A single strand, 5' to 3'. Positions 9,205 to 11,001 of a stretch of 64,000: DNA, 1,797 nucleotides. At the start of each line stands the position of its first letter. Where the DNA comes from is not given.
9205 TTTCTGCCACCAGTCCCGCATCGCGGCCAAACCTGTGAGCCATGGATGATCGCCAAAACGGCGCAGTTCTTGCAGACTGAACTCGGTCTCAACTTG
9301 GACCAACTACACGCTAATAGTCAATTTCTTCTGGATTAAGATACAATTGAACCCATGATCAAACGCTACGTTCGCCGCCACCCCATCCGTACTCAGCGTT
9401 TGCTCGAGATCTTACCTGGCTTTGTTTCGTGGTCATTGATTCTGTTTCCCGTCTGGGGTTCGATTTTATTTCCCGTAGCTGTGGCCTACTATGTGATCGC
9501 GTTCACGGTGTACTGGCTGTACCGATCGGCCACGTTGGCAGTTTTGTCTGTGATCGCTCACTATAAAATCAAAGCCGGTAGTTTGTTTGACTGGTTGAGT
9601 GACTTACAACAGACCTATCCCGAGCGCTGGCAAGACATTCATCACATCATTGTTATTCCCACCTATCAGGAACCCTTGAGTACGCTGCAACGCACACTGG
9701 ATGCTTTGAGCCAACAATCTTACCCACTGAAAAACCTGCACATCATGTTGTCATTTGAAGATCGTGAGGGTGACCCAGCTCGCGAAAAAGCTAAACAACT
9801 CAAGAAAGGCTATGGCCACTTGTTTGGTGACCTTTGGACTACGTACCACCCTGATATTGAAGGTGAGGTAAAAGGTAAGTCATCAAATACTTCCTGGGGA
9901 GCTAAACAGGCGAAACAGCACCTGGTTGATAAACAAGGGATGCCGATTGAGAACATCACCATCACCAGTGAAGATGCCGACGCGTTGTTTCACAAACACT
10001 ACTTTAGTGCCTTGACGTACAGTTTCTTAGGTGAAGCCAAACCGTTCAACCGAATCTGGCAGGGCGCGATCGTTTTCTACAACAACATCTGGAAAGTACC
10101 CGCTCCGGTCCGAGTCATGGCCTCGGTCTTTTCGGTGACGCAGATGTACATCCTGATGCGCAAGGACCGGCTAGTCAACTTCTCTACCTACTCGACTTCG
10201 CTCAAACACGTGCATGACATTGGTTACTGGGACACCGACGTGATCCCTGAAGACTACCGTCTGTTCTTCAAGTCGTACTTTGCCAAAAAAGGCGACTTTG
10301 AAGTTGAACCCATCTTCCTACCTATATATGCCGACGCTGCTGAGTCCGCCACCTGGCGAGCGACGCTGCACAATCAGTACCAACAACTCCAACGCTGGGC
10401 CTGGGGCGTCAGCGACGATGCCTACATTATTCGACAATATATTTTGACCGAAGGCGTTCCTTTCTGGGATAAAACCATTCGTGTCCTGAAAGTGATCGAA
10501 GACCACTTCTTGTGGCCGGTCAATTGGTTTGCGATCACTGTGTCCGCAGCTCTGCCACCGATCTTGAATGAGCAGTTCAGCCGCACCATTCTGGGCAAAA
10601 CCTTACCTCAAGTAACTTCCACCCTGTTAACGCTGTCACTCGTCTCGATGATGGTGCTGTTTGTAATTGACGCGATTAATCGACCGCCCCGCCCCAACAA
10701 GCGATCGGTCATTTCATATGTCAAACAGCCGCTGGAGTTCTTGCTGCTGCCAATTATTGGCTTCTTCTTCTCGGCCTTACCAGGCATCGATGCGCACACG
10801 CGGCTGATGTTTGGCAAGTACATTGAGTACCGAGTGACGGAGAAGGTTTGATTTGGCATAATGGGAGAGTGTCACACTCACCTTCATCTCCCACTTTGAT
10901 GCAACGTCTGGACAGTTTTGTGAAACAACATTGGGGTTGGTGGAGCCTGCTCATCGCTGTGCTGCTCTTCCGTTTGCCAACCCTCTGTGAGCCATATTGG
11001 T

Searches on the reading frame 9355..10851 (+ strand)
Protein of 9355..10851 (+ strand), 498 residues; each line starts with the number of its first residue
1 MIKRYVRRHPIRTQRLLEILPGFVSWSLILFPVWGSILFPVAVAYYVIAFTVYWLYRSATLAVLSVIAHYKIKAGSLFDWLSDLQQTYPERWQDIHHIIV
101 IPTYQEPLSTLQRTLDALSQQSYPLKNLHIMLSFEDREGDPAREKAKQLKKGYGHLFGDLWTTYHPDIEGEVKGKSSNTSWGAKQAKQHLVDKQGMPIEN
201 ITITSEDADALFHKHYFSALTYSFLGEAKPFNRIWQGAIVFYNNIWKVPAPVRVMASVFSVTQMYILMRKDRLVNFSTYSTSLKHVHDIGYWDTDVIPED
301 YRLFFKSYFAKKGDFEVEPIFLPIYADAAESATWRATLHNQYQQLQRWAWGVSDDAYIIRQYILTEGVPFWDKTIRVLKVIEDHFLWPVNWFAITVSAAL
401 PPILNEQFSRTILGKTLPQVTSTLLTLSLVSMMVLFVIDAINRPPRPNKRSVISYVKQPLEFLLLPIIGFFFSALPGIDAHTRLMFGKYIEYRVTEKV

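Call 5: search_protein_families(library=pfam, proteins=[window:9355-10851:+], max_evalue=0.01)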
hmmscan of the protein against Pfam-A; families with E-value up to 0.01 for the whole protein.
window:9355-10851:+ (498 aa): 2 families
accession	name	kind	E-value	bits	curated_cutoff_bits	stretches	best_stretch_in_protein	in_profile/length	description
PF13632.12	Glyco_trans_2_3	-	0.00027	21.3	27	1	207-401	6-175/198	Glycosyl transferase family group 2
PF00535.33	Glycos_transf_2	-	0.0039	17.6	23.3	1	99-151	2-50/168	Glycosyl transferase family 2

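Call 6: search_protein_families(library=ncbifam, proteins=[window:9355-10851:+], max_evalue=0.01)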
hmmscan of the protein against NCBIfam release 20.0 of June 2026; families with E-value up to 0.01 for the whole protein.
window:9355-10851:+ (498 aa): 1 family
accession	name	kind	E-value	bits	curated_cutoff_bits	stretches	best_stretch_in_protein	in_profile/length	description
TIGR03937.1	PgaC_IcaA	equivalog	6.6e-05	22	422.3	1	285-468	211-381/407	poly-beta-1,6-N-acetyl-D-glucosamine synthase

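Call 15: search_protein_families(library=pfam, proteins=[window:9355-10851:+], max_evalue=10)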
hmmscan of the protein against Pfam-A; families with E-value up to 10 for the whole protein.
window:9355-10851:+ (498 aa): 4 families
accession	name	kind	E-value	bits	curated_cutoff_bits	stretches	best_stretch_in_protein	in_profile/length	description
PF13632.12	Glyco_trans_2_3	-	0.00027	21.3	27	1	207-401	6-175/198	Glycosyl transferase family group 2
PF00535.33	Glycos_transf_2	-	0.0039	17.6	23.3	1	99-151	2-50/168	Glycosyl transferase family 2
PF13641.12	Glyco_tranf_2_3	-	0.011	16.2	27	1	99-224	5-111/230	Glycosyltransferase like family 2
PF03142.21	Chitin_synth_2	-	0.024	13.7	27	1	86-130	16-60/527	Chitin synthase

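Call 48: search_solved_structures(query=A5, max_evalue=1, show_alignments=2)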
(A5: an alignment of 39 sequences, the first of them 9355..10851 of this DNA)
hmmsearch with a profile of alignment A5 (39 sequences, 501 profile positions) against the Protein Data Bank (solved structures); distinct sequences matched with E-value up to 1: 1.
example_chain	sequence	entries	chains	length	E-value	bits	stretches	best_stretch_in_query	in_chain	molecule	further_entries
4rv1_A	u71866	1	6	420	0.3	13.3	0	160-214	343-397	Engineered Protein OR497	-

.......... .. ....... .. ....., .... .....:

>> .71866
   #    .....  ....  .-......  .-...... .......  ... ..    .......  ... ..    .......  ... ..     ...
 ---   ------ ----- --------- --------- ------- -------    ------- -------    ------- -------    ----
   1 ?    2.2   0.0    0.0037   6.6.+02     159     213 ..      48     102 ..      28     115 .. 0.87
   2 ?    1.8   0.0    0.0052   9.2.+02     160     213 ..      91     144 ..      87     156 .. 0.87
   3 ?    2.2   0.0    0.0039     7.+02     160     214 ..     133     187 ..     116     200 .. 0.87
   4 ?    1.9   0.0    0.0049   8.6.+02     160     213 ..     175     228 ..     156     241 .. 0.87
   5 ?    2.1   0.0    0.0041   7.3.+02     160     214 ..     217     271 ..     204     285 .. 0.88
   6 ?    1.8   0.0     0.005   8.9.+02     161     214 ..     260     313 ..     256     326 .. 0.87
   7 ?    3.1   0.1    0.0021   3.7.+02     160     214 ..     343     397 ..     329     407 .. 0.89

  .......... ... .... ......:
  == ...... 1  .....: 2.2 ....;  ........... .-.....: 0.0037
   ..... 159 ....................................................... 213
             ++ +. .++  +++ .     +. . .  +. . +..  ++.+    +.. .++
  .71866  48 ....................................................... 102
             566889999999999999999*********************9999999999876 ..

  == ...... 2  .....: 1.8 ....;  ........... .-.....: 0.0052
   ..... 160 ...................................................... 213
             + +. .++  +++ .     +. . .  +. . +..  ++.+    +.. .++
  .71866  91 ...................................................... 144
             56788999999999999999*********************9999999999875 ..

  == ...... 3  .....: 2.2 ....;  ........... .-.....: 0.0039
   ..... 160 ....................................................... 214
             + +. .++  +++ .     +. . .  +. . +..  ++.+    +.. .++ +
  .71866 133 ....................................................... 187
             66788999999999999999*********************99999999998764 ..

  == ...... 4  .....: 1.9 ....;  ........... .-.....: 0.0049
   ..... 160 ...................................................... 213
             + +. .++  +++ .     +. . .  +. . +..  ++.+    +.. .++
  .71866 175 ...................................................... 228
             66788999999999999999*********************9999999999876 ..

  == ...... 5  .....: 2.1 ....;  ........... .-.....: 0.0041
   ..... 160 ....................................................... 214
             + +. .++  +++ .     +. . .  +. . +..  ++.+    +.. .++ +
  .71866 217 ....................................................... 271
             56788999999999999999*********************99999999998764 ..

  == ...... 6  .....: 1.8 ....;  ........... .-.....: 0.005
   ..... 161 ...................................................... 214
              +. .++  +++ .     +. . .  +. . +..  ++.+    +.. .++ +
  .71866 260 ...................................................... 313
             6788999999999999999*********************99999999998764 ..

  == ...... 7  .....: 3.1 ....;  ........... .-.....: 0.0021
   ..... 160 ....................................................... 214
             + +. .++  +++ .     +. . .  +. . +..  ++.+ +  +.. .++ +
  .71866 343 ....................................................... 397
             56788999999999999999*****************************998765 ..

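Call 61: find_homologous_proteins(query=window:9355-10851:+, max_evalue=0.001)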
Query window:9355-10851:+ (498 aa): 3906 proteins with E <= 0.001 among 8000 candidates; the best 120 are listed.
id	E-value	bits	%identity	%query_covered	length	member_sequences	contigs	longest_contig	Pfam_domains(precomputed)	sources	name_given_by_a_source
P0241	0.0e+0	1142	99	100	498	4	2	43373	-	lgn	-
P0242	1.5e-296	1003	86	100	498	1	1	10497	PF13632.13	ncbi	-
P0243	1.5e-283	960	81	100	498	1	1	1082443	-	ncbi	-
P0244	8.8e-283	957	82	100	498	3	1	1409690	-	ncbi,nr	ncbi:MAG TPA: hypothetical protein VD999_04895 [Vitreimonas sp.]|nr:hypothetical protein [Vitreimona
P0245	5.5e-282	955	82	100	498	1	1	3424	PF13632.13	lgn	-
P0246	6.1e-282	954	82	100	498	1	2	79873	-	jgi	jgi:cellulose synthase/poly-beta-1,6-N-acetylglucosamine synthase-like glycosyltransferase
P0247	2.1e-280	949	82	100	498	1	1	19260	-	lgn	-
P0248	3.2e-280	949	81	100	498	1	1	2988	-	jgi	jgi:cellulose synthase/poly-beta-1,6-N-acetylglucosamine synthase-like glycosyltransferase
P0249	4.1e-280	948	80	100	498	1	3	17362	PF13632.13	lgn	-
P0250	1.9e-279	946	81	100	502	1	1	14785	-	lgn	-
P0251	1.4e-278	943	80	100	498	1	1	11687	-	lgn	-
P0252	2.6e-278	942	79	100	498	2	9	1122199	-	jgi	jgi:hypothetical protein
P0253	6.8e-278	941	80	100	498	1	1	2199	PF13632.13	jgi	jgi:hypothetical protein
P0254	1.6e-277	940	80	100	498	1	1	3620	PF13632.13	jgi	jgi:cellulose synthase/poly-beta-1,6-N-acetylglucosamine synthase-like glycosyltransferase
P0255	2.0e-277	940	79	100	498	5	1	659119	-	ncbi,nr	ncbi:hypothetical protein H3C66_02850 [Patescibacteria group bacterium]|nr:hypothetical protein [Pat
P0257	7.1e-277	938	79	100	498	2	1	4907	PF13632.13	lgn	-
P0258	2.0e-276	936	80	100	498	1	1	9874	PF13632.13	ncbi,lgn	-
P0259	2.5e-276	936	80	100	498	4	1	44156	PF13632.13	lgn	-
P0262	5.3e-276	935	80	100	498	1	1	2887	PF13632.13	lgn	-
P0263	6.6e-276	935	79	100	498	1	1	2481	PF13632.13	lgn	-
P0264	1.3e-275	934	79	100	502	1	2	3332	PF13632.13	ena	-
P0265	1.4e-275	933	79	100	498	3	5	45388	PF13632.13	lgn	-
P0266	1.9e-275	933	80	100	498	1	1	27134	PF13632.13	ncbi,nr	ncbi:MAG: glycosyltransferase family 2 protein [bacterium]|nr:glycosyltransferase family 2 protein [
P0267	2.0e-275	933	78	100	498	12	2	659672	PF13632.13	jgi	jgi:hypothetical protein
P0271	1.0e-274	931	79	100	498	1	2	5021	PF13632.13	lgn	-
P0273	1.9e-274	930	79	100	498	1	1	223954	PF13632.13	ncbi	-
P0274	3.0e-274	929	78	100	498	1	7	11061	PF13632.13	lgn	-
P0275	3.1e-274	929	79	100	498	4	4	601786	PF13632.13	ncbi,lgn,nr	ncbi:glycosyltransferase family 2 protein [Patescibacteria group bacterium]|nr:glycosyltransferase f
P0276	3.2e-274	929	78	100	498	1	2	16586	PF13632.13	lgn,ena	-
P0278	3.7e-274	929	79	100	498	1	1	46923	PF13632.13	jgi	-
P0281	8.1e-274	928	78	100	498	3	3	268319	PF13632.13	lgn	-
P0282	1.3e-273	927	79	100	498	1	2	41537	PF13632.13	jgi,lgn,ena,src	-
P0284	1.4e-273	927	79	100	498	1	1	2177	PF13632.13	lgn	-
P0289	3.9e-273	925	78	100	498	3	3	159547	PF13632.13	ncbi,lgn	-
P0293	1.0e-272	924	79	100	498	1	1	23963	PF13632.13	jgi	jgi:hypothetical protein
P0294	1.2e-272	924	78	100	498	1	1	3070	PF13632.13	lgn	-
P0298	3.3e-272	922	78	100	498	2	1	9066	PF13632.13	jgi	jgi:hypothetical protein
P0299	5.0e-272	922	78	100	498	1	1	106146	PF13632.13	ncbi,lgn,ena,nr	ncbi:MAG: hypothetical protein OEX81_02925 [Candidatus Pacebacteria bacterium]|nr:hypothetical prote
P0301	7.3e-272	921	79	100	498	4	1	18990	PF13632.13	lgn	-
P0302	9.3e-272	921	78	100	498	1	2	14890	PF13632.13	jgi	-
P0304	1.2e-271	920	77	100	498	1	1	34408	PF13632.13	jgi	-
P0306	1.8e-271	920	79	100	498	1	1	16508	PF13632.13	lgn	-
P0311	2.7e-271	919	78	100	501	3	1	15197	PF13632.13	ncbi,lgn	-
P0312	2.9e-271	919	78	100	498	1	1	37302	PF13632.13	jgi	jgi:hypothetical protein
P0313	3.1e-271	919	77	100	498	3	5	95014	PF13632.13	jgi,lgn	jgi:hypothetical protein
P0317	8.3e-271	918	77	100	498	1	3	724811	PF13632.13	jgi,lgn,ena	-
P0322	1.3e-270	917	78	100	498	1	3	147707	PF13632.13,PF13641.13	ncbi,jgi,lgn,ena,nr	ncbi:glycosyltransferase family 2 protein [Patescibacteria group bacterium]|nr:glycosyltransferase f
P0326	3.9e-270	916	77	100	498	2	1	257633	PF13632.13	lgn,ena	-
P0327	4.1e-270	915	78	100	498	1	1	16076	PF13632.13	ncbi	ncbi:MAG TPA: glycosyltransferase family 2 protein [Patescibacteria group bacterium]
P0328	5.4e-270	915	77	100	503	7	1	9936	PF13632.13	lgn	-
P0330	7.0e-270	915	77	100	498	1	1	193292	PF13632.13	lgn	-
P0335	2.6e-269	913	78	100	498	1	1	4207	PF13632.13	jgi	jgi:hypothetical protein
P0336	5.1e-269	912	76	100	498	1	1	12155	PF13632.13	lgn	-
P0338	8.4e-269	911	77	100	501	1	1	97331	PF13632.13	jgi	jgi:hypothetical protein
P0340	1.1e-268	911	77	100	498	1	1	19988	PF13632.13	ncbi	-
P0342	1.6e-268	910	77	100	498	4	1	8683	PF13632.13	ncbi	ncbi:MAG: glycosyltransferase family 2 protein [Patescibacteria group bacterium]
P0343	2.8e-268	909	76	100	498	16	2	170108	PF13632.13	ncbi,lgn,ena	-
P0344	3.0e-268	909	77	100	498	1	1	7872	PF13632.13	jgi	jgi:hypothetical protein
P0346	3.8e-268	909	76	100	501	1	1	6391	PF13632.13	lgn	-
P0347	6.5e-268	908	77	100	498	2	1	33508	PF13632.13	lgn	-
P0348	7.0e-268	908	76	100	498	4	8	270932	PF13632.13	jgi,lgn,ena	jgi:cellulose synthase/poly-beta-1,6-N-acetylglucosamine synthase-like glycosyltransferase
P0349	1.1e-267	907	77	100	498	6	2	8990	PF13632.13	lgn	-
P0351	1.3e-267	907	76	100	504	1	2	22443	PF13632.13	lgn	-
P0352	1.9e-267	907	76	100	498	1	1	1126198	PF13632.13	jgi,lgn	-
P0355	4.7e-267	905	78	100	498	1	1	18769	PF13632.13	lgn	-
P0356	5.9e-267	905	76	100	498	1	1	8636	PF13632.13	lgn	-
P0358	8.4e-267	905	78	100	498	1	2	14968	PF13632.13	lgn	-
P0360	9.0e-267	904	77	100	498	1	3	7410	PF13632.13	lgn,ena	-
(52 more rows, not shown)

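Call 71: predict_structure(alignment_id=A6)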
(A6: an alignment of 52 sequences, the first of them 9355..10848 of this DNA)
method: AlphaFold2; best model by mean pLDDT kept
length: 498 residues; sequences in the alignment: 52
mean_pLDDT: 82.5   pTM: 0.83
mean pLDDT of the five models: 82.5, 79.1, 78.0, 73.2, 70.8
residues with pLDDT >= 90: 176; 70-90: 234; 50-70: 82; < 50: 6
segments of 3 or more residues with pLDDT < 50: 493-498
pLDDT, mean of each block of 10 residues (from residue 1): 84 74 70 80 84 84 90 93 96 96 89 95 97 93 95 96 88 82 95 96 92 95 95 86 80 81 85 78 95 76 88 92 84 83 70 70 86 81 59 67 77 82 81 79 67 67 73 64 59 46
secondary structure, 60 per line:
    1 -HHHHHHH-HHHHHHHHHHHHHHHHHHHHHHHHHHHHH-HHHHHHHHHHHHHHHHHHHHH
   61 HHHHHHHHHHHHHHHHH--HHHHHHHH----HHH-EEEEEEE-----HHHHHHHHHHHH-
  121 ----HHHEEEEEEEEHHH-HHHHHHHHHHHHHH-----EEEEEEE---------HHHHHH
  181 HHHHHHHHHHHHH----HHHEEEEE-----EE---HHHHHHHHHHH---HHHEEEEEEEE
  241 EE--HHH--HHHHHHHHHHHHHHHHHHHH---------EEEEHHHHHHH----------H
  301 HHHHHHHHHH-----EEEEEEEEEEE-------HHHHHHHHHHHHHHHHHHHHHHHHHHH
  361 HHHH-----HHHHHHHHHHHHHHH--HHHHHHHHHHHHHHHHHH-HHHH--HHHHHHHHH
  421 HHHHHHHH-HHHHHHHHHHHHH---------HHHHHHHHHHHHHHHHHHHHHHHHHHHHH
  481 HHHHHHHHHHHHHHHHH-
elements in order: H2-8 H10-38 H40-77 H80-87 E96-102 H108-119 E128-135 H140-153 E159-165 H175-193 E201-205 H216-226 E233-242 H250-269 E279-282 H283-289 H300-310 E316-326 H334-364 H370-384 H387-404 H406-409 H412-428 H430-442 H452-497

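Call 74: fold_search(model_id=the predicted structure, library=pdb)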
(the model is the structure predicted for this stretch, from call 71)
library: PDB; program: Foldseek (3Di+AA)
matches with E <= 10: 807; with E <= 0.001: 160
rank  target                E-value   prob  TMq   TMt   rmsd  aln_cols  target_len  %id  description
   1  9yq5_A                8.4e-10  1.00  0.55  0.55   6.6       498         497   13  Chlorella virus hyaluronan synthase bound to an inserted UDP-GlcA (released 2025-12-10)
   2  7sp7_A                1.3e-09  1.00  0.46  0.46  16.5       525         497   12  Chlorella virus hyaluronan synthase inhibited by UDP (released 2022-04-06)
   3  7sp8_A                1.7e-09  1.00  0.45  0.45  17.3       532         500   12  Chlorella virus Hyaluronan Synthase bound to UDP-GlcNAc (released 2022-04-06)
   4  7sp9_A                2.4e-09  1.00  0.46  0.46  17.0       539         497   11  Chlorella virus Hyaluronan Synthase in the GlcNAc-primed channel-closed state (released 2022-04-06)
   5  9yq2_A                2.8e-09  1.00  0.54  0.55   7.0       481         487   13  Chlorella virus hyaluronan synthase bound to DDM (released 2025-12-10)
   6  5ej1_A                2.8e-09  1.00  0.48  0.35  13.2       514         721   14  Pre-translocation state of bacterial cellulose synthase (released 2016-03-30)
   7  8sne_A                3.9e-09  1.00  0.44  0.45  17.6       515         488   11  Chlorella virus Hyaluronan Synthase bound to GlcA extended GlcNAc primer and UDP (released 2024-05-01)
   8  9yq4_A                9.0e-09  1.00  0.58  0.58   6.4       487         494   13  Chlorella virus hyaluronan synthase bound to a proofreading UDP-GlcA (released 2025-12-10)
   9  8snc_A                9.0e-09  1.00  0.44  0.44  16.6       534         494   12  Chlorella virus Hyaluronan Synthase bound to GlcA extended GlcNAc primer (released 2024-05-01)
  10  7sp6_A                1.7e-08  1.00  0.47  0.47  16.8       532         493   11  Chlorella virus hyaluronan synthase (released 2022-04-06)
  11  8smn_A                1.8e-08  1.00  0.43  0.41  16.1       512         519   10  Xenopus laevis hyaluronan synthase 1, nascent HA polymer bound state (released 2024-05-01)
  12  4p00_A                2.1e-08  1.00  0.50  0.36   8.3       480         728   15  Bacterial Cellulose Synthase in complex with cyclic-di-GMP and UDP (released 2014-04-09)
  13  9b8v_E                2.1e-08  1.00  0.48  0.30  16.9       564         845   15  AlphaFold2 informed cryo-EM model of the E. coli cellulose synthase BcsAG3B6 complex (released 2025-02-19)
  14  8smm_A                2.2e-08  1.00  0.47  0.46  14.9       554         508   11  Xenopus laevis hyaluronan synthase 1 (released 2024-05-01)
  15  9kqc_A                3.8e-08  1.00  0.47  0.47  17.2       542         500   10  Chlorella virus Hyaluronan Synthase bound to VNAR (released 2025-05-14)
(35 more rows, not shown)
